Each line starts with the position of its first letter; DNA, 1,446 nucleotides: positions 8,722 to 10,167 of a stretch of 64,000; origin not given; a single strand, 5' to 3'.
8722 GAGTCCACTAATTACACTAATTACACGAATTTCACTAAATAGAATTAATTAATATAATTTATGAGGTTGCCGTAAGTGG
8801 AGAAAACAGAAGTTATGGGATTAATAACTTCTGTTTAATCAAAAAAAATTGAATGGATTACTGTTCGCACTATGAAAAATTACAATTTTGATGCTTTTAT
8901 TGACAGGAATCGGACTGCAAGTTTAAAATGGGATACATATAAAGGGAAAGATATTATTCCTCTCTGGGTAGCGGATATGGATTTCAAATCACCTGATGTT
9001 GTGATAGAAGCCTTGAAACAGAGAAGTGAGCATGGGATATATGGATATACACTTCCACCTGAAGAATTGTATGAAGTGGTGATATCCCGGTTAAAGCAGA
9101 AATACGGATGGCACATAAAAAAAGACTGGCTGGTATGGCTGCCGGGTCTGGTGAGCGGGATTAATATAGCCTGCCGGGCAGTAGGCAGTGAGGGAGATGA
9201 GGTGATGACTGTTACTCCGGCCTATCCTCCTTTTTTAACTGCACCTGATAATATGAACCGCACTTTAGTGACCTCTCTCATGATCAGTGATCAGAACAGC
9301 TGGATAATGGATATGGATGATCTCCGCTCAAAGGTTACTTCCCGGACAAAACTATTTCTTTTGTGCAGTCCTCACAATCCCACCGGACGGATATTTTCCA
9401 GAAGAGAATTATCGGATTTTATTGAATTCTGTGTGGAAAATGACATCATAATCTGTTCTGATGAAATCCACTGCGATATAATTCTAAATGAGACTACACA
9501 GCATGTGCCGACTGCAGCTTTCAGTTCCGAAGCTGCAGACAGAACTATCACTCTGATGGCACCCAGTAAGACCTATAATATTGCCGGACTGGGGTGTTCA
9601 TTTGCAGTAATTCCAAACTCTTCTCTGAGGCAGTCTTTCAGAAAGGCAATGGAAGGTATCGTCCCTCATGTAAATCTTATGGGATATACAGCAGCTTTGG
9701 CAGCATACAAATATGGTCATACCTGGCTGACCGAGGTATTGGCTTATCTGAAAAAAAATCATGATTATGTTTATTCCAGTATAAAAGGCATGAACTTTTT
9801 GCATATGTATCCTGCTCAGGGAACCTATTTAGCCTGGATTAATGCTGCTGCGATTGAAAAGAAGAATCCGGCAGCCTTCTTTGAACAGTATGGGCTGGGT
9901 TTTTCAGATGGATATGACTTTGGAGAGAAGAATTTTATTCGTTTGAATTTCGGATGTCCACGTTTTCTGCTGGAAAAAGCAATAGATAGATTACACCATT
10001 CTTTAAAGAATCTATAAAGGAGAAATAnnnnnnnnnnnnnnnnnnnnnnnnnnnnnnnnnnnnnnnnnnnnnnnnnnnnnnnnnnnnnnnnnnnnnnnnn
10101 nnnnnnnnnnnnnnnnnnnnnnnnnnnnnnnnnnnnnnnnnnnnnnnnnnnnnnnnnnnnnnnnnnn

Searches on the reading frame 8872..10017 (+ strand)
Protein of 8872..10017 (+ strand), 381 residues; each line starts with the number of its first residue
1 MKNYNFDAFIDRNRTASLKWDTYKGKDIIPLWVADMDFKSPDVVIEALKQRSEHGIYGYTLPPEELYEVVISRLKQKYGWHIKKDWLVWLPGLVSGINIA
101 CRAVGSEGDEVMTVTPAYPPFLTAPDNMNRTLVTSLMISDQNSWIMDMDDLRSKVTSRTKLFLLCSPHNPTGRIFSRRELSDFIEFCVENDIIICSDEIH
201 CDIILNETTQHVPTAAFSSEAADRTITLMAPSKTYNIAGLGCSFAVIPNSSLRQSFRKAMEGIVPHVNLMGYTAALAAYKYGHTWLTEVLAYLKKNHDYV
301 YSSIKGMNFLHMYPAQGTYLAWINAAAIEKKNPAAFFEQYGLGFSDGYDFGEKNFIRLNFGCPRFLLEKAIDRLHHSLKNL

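Call 30: search_protein_families(library=pfam, proteins=[window:8872-10017:+], max_evalue=0.0001)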
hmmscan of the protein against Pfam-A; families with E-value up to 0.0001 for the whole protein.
window:8872-10017:+ (381 aa): 1 family
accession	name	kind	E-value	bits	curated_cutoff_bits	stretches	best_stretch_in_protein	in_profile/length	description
PF00155.27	Aminotran_1_2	-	4.9e-35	121.8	19.7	1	27-374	2-361/361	Aminotransferase class I and II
